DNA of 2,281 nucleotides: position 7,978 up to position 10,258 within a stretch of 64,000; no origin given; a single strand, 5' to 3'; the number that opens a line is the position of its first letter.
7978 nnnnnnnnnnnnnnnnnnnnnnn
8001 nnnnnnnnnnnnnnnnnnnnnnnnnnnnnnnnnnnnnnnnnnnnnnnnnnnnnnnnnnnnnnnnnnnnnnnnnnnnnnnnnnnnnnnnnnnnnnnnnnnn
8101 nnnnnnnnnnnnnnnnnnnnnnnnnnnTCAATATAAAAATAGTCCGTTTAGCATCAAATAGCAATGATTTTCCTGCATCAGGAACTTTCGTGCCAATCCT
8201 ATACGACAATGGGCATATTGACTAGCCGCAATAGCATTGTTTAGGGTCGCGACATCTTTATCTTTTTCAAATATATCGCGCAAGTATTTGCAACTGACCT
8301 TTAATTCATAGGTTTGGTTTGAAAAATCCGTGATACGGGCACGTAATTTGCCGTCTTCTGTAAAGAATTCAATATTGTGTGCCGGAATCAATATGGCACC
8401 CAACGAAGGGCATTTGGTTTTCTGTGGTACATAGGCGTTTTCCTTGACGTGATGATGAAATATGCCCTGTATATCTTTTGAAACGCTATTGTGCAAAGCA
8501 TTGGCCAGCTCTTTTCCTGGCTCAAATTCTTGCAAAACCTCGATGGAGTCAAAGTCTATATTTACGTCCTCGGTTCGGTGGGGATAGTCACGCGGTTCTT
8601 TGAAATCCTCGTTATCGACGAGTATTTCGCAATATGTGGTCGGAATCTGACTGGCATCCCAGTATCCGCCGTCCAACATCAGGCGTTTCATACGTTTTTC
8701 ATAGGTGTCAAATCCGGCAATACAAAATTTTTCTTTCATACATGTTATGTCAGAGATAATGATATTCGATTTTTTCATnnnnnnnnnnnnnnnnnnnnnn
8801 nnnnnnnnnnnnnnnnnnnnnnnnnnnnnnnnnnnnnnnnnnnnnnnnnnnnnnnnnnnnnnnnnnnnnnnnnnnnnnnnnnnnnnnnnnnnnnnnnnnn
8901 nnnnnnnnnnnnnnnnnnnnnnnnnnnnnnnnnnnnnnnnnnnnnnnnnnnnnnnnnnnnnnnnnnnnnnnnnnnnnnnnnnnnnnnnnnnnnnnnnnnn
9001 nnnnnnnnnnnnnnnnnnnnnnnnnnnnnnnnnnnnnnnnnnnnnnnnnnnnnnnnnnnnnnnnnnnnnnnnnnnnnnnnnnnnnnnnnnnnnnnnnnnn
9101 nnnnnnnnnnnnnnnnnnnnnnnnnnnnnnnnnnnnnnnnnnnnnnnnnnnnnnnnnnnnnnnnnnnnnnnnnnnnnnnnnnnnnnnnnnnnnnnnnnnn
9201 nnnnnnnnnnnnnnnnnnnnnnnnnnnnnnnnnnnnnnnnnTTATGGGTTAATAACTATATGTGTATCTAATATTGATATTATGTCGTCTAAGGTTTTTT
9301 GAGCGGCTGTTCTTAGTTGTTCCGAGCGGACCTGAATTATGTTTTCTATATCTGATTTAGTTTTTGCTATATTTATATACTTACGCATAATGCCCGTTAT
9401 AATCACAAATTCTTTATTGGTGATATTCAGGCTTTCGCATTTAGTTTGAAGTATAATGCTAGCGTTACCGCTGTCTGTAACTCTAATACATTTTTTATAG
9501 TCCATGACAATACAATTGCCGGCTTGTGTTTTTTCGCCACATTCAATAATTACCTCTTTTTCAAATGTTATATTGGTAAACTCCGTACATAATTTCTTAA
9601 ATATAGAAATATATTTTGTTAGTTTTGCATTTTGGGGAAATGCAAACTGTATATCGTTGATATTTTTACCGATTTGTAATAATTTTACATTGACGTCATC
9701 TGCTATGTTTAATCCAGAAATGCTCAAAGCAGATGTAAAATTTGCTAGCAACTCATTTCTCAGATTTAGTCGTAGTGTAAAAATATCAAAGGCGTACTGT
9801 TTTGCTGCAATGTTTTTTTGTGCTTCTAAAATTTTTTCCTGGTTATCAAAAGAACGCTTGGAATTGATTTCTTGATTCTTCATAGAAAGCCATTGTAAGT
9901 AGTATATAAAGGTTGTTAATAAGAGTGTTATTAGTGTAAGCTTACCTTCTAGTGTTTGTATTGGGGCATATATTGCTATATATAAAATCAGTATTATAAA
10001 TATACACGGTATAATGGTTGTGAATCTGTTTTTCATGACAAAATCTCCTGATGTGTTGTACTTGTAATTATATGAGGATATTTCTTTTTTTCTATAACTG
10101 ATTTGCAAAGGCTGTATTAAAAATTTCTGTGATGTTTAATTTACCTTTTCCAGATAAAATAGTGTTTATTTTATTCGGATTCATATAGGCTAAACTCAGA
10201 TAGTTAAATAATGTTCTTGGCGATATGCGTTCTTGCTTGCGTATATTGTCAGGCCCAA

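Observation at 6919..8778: Duplicated two-gene cassette (unknown 216-aa protein + DUF488), co-oriented in copy 1 with a cytoplasmic trypsin-like protease: candidate uncharacterised defence module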

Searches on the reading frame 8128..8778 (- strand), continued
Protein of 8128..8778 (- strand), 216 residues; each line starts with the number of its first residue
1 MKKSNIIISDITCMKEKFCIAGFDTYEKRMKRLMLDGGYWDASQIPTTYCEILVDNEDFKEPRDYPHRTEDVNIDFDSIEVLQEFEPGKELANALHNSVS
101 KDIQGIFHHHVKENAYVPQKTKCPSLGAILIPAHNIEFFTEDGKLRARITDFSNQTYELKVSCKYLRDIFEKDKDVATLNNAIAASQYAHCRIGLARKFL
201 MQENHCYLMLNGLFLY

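Call 110: search_protein_families(library=padloc, proteins=[L117:909-4886:+, L109:5766-9305:+, L081:3-1874:+, L116:6135-6650:+, L139:9140-10678:-, L129:2844-3455:-, L130:5711-6253:-, L153:1444-2370:+, L153:3894-4505:-, L155:132-1097:+], max_evalue=0.00001)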
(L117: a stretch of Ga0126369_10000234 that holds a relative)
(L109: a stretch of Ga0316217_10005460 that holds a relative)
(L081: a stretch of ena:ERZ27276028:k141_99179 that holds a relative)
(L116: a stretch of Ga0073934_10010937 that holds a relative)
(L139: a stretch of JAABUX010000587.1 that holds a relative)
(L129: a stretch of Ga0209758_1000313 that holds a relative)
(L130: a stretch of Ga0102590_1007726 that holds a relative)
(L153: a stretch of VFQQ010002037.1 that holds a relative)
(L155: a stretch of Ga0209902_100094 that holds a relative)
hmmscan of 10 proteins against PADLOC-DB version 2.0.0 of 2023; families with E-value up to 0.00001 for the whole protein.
L117:909-4886:+ (1325 aa): 30 families (the best 25 are shown)
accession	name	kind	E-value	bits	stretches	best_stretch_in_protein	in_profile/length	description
PDLC02643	DrmMI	-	0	1218.2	1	4-1267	4-1279/1347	DrmMI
PDLC02638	DrmMI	-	7.9e-220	730.5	1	7-874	4-934/935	DrmMI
PDLC02640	DrmMI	-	8.5e-218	723.5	3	8-532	8-535/1015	DrmMI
PDLC02639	DrmMI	-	1.9e-178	593.3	2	279-763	1-484/803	DrmMI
PDLC03618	REase_MTase_IIG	-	1.4e-165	550.8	2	90-1034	99-1077/1429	Type IIG restriction enzyme-methyltransferase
PDLC02644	DrmMI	-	4.5e-154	512.8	1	518-1265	51-826/988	DrmMI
PDLC02646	DrmMI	-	9.3e-118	392.4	3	789-1033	259-503/792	DrmMI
PDLC02645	DrmMI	-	2.8e-100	334.7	1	89-711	98-747/772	DrmMI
PDLC03599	REase_MTase_IIG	-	1.9e-55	186.2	2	812-1262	469-909/959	Type IIG restriction enzyme-methyltransferase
PDLC03627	REase_MTase_IIG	-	1.2e-54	183.6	2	1056-1264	780-1008/1136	Type IIG restriction enzyme-methyltransferase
PDLC02642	DrmMI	-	2.1e-45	153.3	1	137-550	141-570/594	DrmMI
PDLC03622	REase_MTase_IIG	-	3.1e-38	128.9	3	621-674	591-644/1524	Type IIG restriction enzyme-methyltransferase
PDLC03620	REase_MTase_IIG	-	2.4e-28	96.3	2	566-822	602-864/1378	Type IIG restriction enzyme-methyltransferase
PDLC03598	REase_MTase_IIG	-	6.4e-27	91.8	2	814-947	482-628/912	Type IIG restriction enzyme-methyltransferase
PDLC02626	DrmD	-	1.5e-26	91.4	1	1146-1265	4-123/276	DrmD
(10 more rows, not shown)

L109:5766-9305:+ (1179 aa): 9 families
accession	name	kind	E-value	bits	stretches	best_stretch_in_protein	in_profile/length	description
PDLC02575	DrmA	-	5e-254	843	1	345-1168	3-826/837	DrmA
PDLC02571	DrmA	-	2.1e-174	580.1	3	662-1168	767-1280/1282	DrmA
PDLC02568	DrmA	-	3.2e-173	575.7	1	590-1171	1-600/611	DrmA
PDLC02567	DrmA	-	2.2e-142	473.9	1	356-1064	880-1620/1750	DrmA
PDLC02577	DrmA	-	9.5e-117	388.9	1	525-1054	12-563/697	DrmA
PDLC02576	DrmA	-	2.2e-55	185.9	2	412-819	460-850/1235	DrmA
PDLC02574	DrmA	-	1.5e-37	127.1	1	947-1172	35-254/269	DrmA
PDLC02573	DrmA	-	7.2e-07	25.6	1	946-1038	792-883/1018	DrmA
PDLC02569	DrmA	-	9.9e-07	24.9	0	951-1027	832-906/1095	DrmA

L081:3-1874:+ (623 aa): 25 families
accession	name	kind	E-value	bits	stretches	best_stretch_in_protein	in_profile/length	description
PDLC02621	DrmD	-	1.1e-121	405.9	1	12-622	478-1036/1040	DrmD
PDLC02572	DrmA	-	8.8e-51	170.9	1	17-621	481-1035/1043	DrmA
PDLC02633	DrmD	-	1.5e-42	143.6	1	25-296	496-754/839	DrmD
PDLC02624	DrmD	-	1.9e-33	113.9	1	25-215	333-521/652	DrmD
PDLC02632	DrmD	-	6.5e-33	112.1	1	18-175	485-633/662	DrmD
PDLC02625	DrmD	-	1.1e-32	111.5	1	31-448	243-622/792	DrmD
PDLC02500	BrxHI|BrxHII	-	2.7e-26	90.4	1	8-205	433-611/933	BrxHI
PDLC02504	BrxHI|BrxHII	-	7.5e-26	88.4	1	20-291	451-708/971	BrxHII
PDLC02193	PLD_Helicase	-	3.4e-23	79.8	1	16-195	653-826/905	-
PDLC00659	HmaA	-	5.2e-23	78.9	1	52-229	508-677/1176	SNF2 helicase / DEAD-box helicase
PDLC02629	DrmD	-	9.8e-23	78.3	1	93-218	12-144/508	DrmD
PDLC02623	DrmD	-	1.2e-22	77.5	1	54-277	527-731/1040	DrmD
PDLC02634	DrmD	-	4.9e-18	62.3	1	33-203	456-619/900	DrmD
PDLC02853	DpdE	-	3e-16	56.6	1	60-209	490-642/985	DpdE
PDLC02619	DrmD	-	8.8e-16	55.2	1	121-204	489-571/872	DrmD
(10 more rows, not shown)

L116:6135-6650:+ (171 aa): 0 families

L139:9140-10678:- (512 aa): 0 families

L129:2844-3455:- (203 aa): 0 families

L130:5711-6253:- (180 aa): 0 families

L153:1444-2370:+ (308 aa): 0 families

L153:3894-4505:- (203 aa): 0 families

L155:132-1097:+ (321 aa): 0 families

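Call 120: search_solved_structures(query=A3, max_evalue=1)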
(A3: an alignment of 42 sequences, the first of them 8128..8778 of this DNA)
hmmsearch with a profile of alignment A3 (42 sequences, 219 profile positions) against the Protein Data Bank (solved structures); distinct sequences matched with E-value up to 1: 0.

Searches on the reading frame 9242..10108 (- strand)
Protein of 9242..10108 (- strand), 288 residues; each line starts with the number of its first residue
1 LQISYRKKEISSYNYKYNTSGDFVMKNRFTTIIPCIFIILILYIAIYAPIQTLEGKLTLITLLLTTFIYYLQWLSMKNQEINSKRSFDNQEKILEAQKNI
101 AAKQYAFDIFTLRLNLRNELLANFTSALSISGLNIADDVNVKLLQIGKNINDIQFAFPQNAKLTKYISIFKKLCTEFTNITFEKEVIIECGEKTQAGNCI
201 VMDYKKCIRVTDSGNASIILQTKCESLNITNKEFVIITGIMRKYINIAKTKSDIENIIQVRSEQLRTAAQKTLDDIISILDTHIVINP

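Call 7: search_protein_families(library=pfam, proteins=[window:9242-10108:-], max_evalue=0.01)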
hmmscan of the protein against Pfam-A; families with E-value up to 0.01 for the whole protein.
window:9242-10108:- (288 aa): 1 family
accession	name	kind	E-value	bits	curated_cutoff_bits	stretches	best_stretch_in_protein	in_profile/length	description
PF13059.11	DUF3922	-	0.0052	17.7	25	0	158-193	4-38/79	Protein of unknown function (DUF3992)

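Call 8: search_protein_families(library=padloc, proteins=[window:9242-10108:-], max_evalue=0.01)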
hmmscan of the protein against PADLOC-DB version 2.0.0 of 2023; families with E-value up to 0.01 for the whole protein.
window:9242-10108:- (288 aa): 0 families

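Call 90: search_protein_families(library=phrogs, proteins=[window:9242-10108:-], max_evalue=0.001)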
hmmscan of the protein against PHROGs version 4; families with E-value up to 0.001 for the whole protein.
window:9242-10108:- (288 aa): 0 families

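Call 91: search_protein_families(library=ncbifam, proteins=[window:9242-10108:-], max_evalue=0.001)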
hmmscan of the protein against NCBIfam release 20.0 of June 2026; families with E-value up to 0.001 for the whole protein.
window:9242-10108:- (288 aa): 0 families
